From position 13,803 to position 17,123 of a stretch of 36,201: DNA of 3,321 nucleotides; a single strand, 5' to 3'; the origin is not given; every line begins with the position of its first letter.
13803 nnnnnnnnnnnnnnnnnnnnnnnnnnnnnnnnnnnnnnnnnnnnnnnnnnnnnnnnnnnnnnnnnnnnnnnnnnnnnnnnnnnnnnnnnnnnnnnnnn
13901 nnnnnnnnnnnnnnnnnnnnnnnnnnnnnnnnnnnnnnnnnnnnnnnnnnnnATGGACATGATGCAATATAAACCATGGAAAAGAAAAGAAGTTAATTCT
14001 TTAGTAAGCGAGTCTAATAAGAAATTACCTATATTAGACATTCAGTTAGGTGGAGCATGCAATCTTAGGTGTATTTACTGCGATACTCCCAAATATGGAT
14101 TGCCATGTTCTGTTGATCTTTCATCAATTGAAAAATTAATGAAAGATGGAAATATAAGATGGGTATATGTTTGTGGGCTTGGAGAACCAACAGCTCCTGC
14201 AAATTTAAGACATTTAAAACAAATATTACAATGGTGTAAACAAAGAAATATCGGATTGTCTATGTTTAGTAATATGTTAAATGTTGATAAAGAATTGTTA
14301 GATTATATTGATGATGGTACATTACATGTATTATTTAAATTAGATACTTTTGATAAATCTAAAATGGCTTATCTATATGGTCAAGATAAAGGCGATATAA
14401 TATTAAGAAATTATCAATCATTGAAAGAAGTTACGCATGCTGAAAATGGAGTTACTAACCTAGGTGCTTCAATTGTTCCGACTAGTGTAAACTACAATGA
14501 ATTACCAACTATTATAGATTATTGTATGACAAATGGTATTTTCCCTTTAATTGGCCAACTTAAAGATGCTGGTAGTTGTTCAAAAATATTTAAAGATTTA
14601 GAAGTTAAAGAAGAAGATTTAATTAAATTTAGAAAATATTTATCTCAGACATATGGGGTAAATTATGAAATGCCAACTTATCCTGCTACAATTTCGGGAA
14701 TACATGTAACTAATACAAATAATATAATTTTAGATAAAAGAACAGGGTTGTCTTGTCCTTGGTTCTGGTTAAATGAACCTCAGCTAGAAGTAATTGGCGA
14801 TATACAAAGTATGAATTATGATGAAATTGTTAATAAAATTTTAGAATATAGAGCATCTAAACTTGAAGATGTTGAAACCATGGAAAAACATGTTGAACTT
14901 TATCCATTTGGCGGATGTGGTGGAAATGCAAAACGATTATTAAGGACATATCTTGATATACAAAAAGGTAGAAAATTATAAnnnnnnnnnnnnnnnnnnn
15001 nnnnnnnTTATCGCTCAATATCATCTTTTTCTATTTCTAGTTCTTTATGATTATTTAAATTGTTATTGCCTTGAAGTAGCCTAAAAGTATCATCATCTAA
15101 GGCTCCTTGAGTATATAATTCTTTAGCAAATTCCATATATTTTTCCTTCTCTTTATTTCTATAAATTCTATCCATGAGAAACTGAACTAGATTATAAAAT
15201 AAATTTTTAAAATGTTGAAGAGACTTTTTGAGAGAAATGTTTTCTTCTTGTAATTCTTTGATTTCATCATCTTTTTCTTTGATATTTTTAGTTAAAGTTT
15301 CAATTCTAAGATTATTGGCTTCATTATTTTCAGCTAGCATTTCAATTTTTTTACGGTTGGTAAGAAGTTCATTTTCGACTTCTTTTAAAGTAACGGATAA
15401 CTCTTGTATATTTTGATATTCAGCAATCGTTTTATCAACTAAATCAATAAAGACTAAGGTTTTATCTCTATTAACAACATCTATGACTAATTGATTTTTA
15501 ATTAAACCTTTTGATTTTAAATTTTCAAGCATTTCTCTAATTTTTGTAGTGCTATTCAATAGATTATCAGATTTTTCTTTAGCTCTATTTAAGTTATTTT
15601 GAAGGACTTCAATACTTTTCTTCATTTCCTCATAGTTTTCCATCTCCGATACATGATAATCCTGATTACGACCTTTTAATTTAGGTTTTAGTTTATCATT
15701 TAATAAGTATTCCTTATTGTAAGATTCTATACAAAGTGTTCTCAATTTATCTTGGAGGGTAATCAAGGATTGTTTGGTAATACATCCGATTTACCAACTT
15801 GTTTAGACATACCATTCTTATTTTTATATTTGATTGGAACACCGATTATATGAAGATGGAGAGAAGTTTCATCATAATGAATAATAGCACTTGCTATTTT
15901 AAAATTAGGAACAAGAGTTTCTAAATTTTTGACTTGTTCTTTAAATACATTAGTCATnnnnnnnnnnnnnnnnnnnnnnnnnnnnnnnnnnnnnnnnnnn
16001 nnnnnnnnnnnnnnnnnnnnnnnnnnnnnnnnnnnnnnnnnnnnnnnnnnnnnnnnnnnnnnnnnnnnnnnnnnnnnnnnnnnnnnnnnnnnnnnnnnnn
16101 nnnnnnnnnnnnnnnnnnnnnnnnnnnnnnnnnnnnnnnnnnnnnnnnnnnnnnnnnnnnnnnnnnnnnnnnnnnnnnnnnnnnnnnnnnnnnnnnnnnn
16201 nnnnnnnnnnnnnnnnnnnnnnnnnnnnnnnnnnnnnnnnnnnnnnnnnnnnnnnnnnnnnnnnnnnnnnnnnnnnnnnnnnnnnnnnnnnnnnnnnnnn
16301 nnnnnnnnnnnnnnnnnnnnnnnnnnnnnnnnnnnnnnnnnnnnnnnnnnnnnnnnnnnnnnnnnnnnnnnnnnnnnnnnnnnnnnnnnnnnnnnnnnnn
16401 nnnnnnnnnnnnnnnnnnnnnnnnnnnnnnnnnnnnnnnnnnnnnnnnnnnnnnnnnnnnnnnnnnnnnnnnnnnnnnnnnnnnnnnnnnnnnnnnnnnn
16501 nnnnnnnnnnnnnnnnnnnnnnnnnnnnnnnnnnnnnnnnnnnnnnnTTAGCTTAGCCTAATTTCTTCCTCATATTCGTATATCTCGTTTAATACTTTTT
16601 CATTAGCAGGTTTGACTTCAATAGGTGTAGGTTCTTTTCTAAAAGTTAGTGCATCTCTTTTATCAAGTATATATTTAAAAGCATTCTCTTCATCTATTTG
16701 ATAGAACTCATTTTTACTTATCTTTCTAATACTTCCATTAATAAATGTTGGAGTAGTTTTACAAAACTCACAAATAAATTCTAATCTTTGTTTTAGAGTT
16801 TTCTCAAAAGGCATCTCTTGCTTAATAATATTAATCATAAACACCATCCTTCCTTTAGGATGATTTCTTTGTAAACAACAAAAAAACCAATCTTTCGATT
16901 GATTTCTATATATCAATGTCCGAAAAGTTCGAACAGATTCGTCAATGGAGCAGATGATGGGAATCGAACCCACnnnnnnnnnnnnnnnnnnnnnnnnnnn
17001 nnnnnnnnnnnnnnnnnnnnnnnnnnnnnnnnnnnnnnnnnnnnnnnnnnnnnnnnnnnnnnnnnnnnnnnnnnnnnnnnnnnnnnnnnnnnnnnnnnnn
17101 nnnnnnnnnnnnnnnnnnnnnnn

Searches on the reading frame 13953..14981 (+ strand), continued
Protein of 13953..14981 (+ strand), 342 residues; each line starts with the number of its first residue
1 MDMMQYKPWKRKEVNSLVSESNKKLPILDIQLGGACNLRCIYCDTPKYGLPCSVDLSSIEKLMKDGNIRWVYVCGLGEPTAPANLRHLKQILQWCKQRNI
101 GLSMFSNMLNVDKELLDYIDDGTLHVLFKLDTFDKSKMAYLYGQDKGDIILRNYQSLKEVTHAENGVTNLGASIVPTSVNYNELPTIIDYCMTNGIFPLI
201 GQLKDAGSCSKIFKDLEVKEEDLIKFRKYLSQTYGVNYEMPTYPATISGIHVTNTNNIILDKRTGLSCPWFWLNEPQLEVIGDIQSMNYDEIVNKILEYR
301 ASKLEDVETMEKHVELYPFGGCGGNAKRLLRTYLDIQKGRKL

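Call 93: search_protein_families(library=pfam, proteins=[L183:5206-5793:+, L183:5812-8430:+, L183:8439-8963:+, L179:7192-7818:+, L179:7874-10579:+, L179:10579-11026:+, L185:7177-7770:+, L186:2994-3761:+, L030:10176-10811:+, L185:4204-4998:+], max_evalue=0.001)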
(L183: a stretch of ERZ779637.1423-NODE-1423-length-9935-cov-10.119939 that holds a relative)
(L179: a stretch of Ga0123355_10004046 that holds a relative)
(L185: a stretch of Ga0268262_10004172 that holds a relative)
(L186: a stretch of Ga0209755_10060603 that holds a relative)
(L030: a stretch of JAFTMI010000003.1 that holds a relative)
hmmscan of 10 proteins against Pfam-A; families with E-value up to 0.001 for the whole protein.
L183:5206-5793:+ (196 aa): 9 families
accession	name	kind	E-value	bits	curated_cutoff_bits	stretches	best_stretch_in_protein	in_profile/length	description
PF00037.32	Fer4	-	2.6e-09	36.9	21.1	1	38-58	3-23/24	4Fe-4S binding domain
PF12837.12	Fer4_6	-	6.9e-07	29.4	25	1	36-58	2-24/24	4Fe-4S binding domain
PF12838.12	Fer4_7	-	3.6e-06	27.8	27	1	13-57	5-52/52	4Fe-4S dicluster domain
PF13237.11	Fer4_10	-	4.6e-06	26.9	25.5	1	3-54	2-53/53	4Fe-4S dicluster domain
PF13484.11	Fer4_16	-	1.9e-05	25.8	30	1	43-64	2-21/66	4Fe-4S double cluster binding domain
PF14697.11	Fer4_21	-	0.00016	22.2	35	1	5-58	3-57/59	4Fe-4S dicluster domain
PF13187.11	Fer4_9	-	0.00027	21.3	27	1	19-58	9-52/52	4Fe-4S dicluster domain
PF25160.1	LdpA_Fe-S-bd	-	0.00069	19.8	27.6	0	19-59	10-44/49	LdpA Fe-S cluster-binding domain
PF12800.12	Fer4_4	-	0.00089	19.9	24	1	41-56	2-17/17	4Fe-4S binding domain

L183:5812-8430:+ (873 aa): 0 families

L183:8439-8963:+ (175 aa): 0 families

L179:7192-7818:+ (209 aa): 2 families
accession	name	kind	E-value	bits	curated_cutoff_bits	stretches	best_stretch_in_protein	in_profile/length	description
PF12838.12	Fer4_7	-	3.2e-05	24.8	27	1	20-66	10-52/52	4Fe-4S dicluster domain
PF13237.11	Fer4_10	-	0.00099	19.4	25.5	0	45-67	4-26/53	4Fe-4S dicluster domain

L179:7874-10579:+ (902 aa): 0 families

L179:10579-11026:+ (149 aa): 0 families

L185:7177-7770:+ (198 aa): 9 families
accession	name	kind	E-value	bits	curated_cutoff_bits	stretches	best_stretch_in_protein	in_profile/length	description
PF00037.32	Fer4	-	4e-10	39.5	21.1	1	39-58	4-23/24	4Fe-4S binding domain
PF12838.12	Fer4_7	-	1.7e-07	32.1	27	1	10-57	2-52/52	4Fe-4S dicluster domain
PF12837.12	Fer4_6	-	3.4e-07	30.3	25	1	39-58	5-24/24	4Fe-4S binding domain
PF13237.11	Fer4_10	-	1.1e-05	25.7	25.5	1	3-54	2-53/53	4Fe-4S dicluster domain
PF13484.11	Fer4_16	-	4.4e-05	24.6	30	1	42-73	1-32/66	4Fe-4S double cluster binding domain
PF13187.11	Fer4_9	-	6.7e-05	23.3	27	1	19-58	9-52/52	4Fe-4S dicluster domain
PF12798.12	Fer4_3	-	0.00014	22.8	27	0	43-57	1-15/15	4Fe-4S binding domain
PF12800.12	Fer4_4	-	0.00016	22.2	24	1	41-56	2-17/17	4Fe-4S binding domain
PF13247.11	Fer4_11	-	0.00019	22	26.2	0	8-74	8-75/100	4Fe-4S dicluster domain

L186:2994-3761:+ (256 aa): 0 families

L030:10176-10811:+ (212 aa): 2 families
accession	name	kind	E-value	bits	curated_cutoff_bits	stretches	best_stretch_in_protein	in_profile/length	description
PF00085.26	Thioredoxin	-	1.4e-05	25.4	23.5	1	109-199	5-95/103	Thioredoxin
PF12838.12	Fer4_7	-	0.00056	20.8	27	0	19-66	9-52/52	4Fe-4S dicluster domain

L185:4204-4998:+ (265 aa): 9 families
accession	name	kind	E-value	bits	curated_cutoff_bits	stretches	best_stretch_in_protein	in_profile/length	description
PF13649.12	Methyltransf_25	-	3.8e-12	47.2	27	1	48-144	1-94/97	Methyltransferase domain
PF08241.18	Methyltransf_11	-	4.1e-10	40.6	21.2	1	49-130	1-74/95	Methyltransferase domain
PF13847.12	Methyltransf_31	-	3.2e-09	37.1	27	1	45-150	4-108/145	Methyltransferase domain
PF08242.18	Methyltransf_12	-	9.7e-07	29.9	30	1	49-144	1-93/98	Methyltransferase domain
PF01596.23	Methyltransf_3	-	8.5e-05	22.4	22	1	46-117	46-124/204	O-methyltransferase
PF05175.20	MTS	-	0.00012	22.2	23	1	45-118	32-103/170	Methyltransferase small domain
PF13489.12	Methyltransf_23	-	0.00018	21.7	27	1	36-118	14-86/164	Methyltransferase domain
PF05401.17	NodS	-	0.00039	20.8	24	1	47-148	46-141/201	Nodulation protein S (NodS)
PF02475.24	TRM5-TYW2_MTfase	-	0.0004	20.8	28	0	44-108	36-102/164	TRM5/TYW2 methyltransferase domain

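Call 94: search_solved_structures(query=L183:5812-8430:+, max_evalue=0.01)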
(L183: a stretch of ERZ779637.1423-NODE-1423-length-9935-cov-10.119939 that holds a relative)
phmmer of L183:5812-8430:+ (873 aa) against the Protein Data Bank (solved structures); distinct sequences matched with E-value up to 0.01: 0.

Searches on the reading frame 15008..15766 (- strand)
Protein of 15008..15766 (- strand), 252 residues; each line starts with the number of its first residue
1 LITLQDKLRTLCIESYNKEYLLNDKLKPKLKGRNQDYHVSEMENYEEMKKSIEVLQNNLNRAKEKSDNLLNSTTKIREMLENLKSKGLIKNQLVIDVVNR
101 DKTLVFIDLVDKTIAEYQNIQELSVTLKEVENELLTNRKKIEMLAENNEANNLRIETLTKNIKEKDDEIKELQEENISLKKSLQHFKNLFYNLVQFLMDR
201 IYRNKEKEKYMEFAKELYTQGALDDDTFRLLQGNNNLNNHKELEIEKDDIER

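Call 4: search_protein_families(library=pfam, proteins=[window:15008-15766:-], max_evalue=0.1)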
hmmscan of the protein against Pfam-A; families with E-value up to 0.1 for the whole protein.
window:15008-15766:- (252 aa): 4 families
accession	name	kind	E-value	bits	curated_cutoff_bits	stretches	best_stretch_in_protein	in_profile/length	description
PF06818.20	Fez1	-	0.017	16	34.4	0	37-86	52-102/199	Fez1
PF21928.1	XLF_CC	-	0.039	14.3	27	0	148-179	17-52/53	XLF protein coiled-coil region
PF10046.14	BLOC1_2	-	0.095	13.5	33.4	0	42-82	33-73/96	Biogenesis of lysosome-related organelles complex-1 subunit 2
PF08614.16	ATG16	-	0.099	13.2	33.7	1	118-184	102-168/200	Autophagy protein 16 (ATG16)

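Call 5: search_protein_families(library=padloc, proteins=[window:15008-15766:-], max_evalue=0.1)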
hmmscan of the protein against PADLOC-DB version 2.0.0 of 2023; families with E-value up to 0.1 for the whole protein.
window:15008-15766:- (252 aa): 2 families
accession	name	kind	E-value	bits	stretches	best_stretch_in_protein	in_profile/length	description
PDLC03853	LmuA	-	0.0024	14.7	1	112-239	417-540/655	-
PDLC03865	LmuB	-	0.051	9.7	1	14-228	276-494/1007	-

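Call 6: search_protein_families(library=ncbifam, proteins=[window:15008-15766:-], max_evalue=0.1)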
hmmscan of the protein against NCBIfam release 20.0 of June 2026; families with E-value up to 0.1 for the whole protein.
window:15008-15766:- (252 aa): 2 families
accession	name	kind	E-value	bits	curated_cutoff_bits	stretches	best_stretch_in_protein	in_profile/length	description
TIGR02168.1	SMC_prok_B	equivalog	0.00026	18.9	567.35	1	41-208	286-455/1181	chromosome segregation protein SMC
NF003034.1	PRK03918.1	equivalog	0.0061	14.6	700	1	39-211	154-316/878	DNA double-strand break repair ATPase Rad50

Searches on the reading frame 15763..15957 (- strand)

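Call 4: search_protein_families(library=pfam, proteins=[window:15763-15957:-], max_evalue=0.1)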
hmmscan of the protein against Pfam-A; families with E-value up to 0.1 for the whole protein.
window:15763-15957:- (64 aa): 1 family
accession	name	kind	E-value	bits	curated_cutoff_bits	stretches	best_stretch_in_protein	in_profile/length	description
PF01076.25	Mob_Pre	-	4.8e-07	30.2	25.5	1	3-55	102-154/196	Plasmid recombination enzyme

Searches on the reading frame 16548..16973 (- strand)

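Call 4: search_protein_families(library=pfam, proteins=[window:16548-16973:-], max_evalue=0.1)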
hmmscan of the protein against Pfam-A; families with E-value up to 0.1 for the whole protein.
window:16548-16973:- (141 aa): 1 family
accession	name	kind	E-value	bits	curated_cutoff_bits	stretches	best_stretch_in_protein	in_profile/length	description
PF09468.16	RNase_H2-Ydr279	-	0.031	15.1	25.2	1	55-117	47-97/163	Ydr279p protein family (RNase H2 complex component) wHTH domain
